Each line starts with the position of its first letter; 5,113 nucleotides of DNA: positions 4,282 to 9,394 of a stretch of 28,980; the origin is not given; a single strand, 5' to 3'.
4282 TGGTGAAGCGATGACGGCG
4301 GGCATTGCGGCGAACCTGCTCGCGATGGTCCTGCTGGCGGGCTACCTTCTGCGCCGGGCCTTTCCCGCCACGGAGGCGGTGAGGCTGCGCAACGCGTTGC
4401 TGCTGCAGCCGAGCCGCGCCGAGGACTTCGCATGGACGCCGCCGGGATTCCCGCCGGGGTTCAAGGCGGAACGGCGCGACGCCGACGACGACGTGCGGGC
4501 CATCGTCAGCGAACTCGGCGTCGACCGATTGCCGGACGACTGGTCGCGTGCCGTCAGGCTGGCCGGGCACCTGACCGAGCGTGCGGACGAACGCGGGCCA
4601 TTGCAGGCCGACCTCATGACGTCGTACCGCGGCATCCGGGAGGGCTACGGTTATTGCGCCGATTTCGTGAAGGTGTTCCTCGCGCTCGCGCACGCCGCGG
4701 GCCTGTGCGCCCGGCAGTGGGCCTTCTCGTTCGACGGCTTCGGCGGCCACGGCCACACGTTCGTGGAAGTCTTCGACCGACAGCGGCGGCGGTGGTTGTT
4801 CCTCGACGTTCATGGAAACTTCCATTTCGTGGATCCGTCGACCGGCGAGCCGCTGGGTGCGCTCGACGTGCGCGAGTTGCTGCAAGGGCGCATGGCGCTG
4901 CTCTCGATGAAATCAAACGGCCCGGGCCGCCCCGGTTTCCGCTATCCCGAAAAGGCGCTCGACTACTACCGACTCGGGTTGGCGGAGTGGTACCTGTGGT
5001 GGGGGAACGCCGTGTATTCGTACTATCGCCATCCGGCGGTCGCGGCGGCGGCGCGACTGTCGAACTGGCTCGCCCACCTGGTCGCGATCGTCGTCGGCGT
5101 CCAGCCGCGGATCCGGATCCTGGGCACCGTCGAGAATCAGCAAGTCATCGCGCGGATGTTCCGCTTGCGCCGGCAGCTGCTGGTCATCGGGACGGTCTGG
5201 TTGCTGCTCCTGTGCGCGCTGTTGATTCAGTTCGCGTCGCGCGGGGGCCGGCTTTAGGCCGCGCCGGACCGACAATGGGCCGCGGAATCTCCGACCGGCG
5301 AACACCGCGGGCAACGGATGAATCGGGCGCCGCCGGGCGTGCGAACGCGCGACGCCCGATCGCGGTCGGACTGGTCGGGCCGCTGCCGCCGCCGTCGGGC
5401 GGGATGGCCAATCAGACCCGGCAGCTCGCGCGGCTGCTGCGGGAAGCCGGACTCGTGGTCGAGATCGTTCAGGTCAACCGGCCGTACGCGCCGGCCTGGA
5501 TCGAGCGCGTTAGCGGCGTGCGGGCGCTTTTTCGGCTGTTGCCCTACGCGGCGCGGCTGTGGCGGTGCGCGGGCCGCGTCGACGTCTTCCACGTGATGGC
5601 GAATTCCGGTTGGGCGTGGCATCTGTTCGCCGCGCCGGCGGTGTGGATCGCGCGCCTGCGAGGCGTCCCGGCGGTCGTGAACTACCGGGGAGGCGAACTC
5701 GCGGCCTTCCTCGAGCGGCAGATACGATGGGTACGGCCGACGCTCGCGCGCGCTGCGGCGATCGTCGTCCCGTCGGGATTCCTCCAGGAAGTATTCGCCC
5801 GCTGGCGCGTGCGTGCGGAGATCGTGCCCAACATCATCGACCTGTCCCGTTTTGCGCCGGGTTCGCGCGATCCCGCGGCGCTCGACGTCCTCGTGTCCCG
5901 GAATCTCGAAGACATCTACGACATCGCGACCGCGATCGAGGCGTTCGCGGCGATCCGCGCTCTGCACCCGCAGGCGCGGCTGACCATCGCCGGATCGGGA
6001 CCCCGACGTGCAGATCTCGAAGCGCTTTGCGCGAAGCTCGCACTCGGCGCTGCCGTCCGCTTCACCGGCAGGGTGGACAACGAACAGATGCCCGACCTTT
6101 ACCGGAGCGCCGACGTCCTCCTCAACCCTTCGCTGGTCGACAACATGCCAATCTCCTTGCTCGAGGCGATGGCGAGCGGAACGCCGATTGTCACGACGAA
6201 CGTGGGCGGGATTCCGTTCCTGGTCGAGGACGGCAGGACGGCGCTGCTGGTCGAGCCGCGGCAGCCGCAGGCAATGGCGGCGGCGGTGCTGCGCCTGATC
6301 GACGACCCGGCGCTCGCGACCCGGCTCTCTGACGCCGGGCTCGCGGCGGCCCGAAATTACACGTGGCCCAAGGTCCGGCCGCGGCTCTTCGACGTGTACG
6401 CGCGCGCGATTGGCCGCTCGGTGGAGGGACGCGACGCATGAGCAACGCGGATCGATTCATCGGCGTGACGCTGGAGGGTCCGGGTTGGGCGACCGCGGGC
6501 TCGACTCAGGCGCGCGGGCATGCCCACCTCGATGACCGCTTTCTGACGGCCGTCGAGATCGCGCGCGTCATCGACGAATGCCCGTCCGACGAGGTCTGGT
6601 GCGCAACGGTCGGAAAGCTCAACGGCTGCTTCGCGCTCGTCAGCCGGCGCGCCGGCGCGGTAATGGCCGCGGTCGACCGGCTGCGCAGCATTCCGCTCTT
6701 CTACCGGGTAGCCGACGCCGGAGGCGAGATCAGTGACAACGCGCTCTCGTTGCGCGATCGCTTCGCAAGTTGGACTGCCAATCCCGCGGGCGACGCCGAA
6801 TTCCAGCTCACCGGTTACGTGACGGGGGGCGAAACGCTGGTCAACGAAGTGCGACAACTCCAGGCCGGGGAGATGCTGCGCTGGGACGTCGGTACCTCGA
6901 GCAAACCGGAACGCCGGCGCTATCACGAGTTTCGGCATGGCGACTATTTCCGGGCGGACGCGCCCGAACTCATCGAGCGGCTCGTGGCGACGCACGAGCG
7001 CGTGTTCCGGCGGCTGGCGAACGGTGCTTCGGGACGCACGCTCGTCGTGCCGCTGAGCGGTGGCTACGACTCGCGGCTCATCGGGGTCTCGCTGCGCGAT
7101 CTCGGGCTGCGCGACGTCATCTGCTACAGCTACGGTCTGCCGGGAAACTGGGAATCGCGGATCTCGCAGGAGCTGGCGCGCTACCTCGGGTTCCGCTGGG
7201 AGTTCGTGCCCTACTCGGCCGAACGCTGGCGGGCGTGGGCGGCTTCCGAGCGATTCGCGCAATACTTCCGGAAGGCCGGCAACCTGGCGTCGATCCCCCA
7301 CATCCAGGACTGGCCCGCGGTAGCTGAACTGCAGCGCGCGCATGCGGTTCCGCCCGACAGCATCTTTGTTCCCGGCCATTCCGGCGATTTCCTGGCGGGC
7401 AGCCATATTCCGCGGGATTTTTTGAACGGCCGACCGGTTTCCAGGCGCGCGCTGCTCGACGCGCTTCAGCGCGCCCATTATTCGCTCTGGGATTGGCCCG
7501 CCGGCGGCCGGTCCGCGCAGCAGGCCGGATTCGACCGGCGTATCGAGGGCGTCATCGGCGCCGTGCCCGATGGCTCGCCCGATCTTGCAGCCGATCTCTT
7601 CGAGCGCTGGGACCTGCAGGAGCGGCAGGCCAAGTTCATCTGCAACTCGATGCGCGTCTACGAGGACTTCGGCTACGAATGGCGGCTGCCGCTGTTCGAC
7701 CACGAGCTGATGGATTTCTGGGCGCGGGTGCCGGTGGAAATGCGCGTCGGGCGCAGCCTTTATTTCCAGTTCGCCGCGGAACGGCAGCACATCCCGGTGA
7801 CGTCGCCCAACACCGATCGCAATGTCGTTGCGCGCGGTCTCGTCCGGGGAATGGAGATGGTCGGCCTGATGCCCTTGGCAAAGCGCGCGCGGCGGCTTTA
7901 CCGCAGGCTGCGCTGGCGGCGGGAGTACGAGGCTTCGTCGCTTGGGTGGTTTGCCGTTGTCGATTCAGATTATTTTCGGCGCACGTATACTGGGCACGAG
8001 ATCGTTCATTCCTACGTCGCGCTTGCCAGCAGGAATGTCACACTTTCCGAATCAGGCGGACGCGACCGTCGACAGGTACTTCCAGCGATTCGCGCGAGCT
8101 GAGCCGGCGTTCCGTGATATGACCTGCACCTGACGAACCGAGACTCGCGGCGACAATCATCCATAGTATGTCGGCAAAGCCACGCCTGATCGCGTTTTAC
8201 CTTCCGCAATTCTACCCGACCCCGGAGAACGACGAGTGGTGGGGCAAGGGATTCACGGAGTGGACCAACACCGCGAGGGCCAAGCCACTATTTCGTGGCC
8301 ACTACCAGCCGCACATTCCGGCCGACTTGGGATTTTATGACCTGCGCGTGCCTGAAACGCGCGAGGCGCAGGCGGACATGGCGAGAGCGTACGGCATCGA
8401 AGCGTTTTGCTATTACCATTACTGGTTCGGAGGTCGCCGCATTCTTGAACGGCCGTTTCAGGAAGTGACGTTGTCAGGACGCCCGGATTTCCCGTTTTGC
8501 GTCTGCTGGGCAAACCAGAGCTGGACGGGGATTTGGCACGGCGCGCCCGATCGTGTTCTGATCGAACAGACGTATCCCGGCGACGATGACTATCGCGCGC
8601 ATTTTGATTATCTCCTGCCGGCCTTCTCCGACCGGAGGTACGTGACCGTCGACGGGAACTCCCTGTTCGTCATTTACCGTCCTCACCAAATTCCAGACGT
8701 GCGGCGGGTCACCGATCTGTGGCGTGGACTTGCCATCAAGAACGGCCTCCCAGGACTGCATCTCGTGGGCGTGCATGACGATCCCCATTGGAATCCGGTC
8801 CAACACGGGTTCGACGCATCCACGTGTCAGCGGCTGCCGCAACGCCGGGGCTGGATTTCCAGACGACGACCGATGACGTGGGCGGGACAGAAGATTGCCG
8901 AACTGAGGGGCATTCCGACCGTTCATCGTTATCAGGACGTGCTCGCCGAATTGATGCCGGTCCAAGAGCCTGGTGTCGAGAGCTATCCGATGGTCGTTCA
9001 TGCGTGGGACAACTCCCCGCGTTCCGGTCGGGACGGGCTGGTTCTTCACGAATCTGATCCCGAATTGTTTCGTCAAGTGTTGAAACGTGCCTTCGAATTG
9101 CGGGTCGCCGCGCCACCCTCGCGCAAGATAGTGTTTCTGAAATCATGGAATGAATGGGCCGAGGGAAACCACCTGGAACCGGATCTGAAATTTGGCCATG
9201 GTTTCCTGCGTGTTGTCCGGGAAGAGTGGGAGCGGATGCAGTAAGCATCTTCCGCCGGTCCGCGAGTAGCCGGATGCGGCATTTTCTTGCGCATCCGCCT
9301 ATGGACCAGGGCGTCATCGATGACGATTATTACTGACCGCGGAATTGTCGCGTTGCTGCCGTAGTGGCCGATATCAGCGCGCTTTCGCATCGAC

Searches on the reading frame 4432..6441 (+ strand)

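Call 27: search_protein_families(library=ncbifam, proteins=[window:4432-6441:+], max_evalue=0.001)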
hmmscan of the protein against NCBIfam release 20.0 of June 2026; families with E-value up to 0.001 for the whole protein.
window:4432-6441:+ (669 aa): 37 families (the best 25 are shown)
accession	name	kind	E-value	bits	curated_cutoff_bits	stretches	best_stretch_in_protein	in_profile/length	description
NF041876.1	EPS_EpsE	equivalog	4e-30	105.3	400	1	364-638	93-374/389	exopolysaccharide biosynthesis GT4 family glycosyltransferase EpsE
TIGR03088.1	stp2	hypoth_equivalog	2.8e-27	95.7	409.05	1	486-650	197-364/374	TIGR03088 family PEP-CTERM/XrtA system glycosyltransferase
NF038229.1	Glyco4_Geo_Pelo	equivalog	3.1e-27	95.5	400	1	402-642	68-318/338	GPMC system family 4 glycosyltransferase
TIGR03449.1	mycothiol_MshA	equivalog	5.8e-26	91.3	462.5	1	501-660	238-404/406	D-inositol-3-phosphate glycosyltransferase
TIGR04047.1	MSMEG_0565_glyc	hypoth_equivalog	7.6e-26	91.1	259.85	1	439-657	138-372/373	MSMEG_0565 family glycosyltransferase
TIGR03999.1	thiol_BshA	equivalog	1.1e-23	83.8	273.7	1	463-658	170-372/375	N-acetyl-alpha-D-glucosaminyl L-malate synthase BshA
TIGR04063.1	stp3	hypoth_equivalog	4.1e-23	81.9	442.05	1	498-659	228-395/397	TIGR04063 family PEP-CTERM/XrtA system glycosyltransferase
TIGR02149.1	glgA_Coryne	subfamily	3.6e-17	62.6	302.4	1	544-658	268-389/391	glycogen synthase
NF047684.1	TeichurnBiosyTuaC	equivalog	5.1e-16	58.6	550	1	503-631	236-360/391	teichuronic acid biosynthesis protein TuaC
TIGR04157.1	glyco_rSAM_CFB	subfamily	3.3e-14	52.7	400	1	491-611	235-352/406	TIGR04157 family glycosyltransferase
NF038011.1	PelF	equivalog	5.7e-13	48.7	100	1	461-643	281-475/489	GT4 family glycosyltransferase PelF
NF053787.1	GlcN_PG_synth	equivalog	8.9e-13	47.8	480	1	430-659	133-359/361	N-acetylglucosaminyl phosphatidylglycerol synthase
TIGR04005.1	wcaL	equivalog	5e-12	45.4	537.6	1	470-619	207-364/406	colanic acid biosynthesis glycosyltransferase WcaL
TIGR02468.1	sucrsPsyn_pln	equivalog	1.3e-11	43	1143.95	1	540-647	548-659/1051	sucrose-phosphate synthase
TIGR02472.1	sucr_P_syn_N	equivalog_domain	2.1e-11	43.3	576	1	547-646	324-428/439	sucrose-phosphate synthase, putative, glycosyltransferase domain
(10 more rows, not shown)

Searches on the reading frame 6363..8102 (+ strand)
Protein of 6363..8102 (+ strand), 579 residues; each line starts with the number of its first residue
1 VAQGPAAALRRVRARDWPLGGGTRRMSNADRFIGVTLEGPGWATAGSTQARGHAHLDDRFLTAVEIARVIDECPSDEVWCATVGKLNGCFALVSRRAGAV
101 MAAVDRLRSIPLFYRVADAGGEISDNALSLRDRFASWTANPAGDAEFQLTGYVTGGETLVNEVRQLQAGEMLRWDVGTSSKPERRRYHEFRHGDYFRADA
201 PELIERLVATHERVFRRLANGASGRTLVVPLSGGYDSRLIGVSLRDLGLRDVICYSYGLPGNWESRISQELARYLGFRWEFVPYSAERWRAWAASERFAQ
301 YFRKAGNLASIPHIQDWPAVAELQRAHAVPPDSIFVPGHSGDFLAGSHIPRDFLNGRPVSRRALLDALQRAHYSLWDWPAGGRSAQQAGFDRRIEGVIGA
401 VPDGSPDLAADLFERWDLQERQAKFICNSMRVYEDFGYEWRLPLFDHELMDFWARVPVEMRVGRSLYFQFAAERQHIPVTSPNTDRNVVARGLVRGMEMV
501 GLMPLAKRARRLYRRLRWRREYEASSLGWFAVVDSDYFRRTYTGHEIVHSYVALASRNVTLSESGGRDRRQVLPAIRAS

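Call 9: search_protein_families(library=pfam, proteins=[window:6363-8102:+], max_evalue=0.01)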
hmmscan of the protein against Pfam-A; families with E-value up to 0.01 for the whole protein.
window:6363-8102:+ (579 aa): 1 family
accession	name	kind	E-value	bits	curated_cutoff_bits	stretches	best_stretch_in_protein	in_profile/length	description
PF00733.27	Asn_synthase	-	5.7e-09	36.5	21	1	227-462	20-259/354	Asparagine synthase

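Call 27: search_protein_families(library=ncbifam, proteins=[window:6363-8102:+], max_evalue=0.001)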
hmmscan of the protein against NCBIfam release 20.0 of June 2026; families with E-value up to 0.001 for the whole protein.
window:6363-8102:+ (579 aa): 3 families
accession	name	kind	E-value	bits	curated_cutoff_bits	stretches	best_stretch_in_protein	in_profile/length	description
TIGR01536.1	asn_synth_AEB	equivalog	2.9e-11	43.1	267.1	1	81-285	115-316/517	asparagine synthase (glutamine-hydrolyzing)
TIGR03108.1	eps_aminotran_1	hypoth_equivalog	3.9e-10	39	816.9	1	19-244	56-278/628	XrtA/PEP-CTERM system amidotransferase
TIGR03104.1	trio_amidotrans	equivalog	6e-09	34.7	570.1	1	82-260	115-296/589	N-acetylglutaminylglutamine amidotransferase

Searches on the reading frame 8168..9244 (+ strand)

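Call 9: search_protein_families(library=pfam, proteins=[window:8168-9244:+], max_evalue=0.01)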
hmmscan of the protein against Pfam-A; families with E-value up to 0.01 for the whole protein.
window:8168-9244:+ (358 aa): 1 family
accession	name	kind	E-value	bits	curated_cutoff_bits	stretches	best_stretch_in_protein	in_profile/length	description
PF14307.12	Glyco_tran_WbsX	-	2.6e-135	451.9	25.1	1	7-349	1-349/350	Glycosyltransferase WbsX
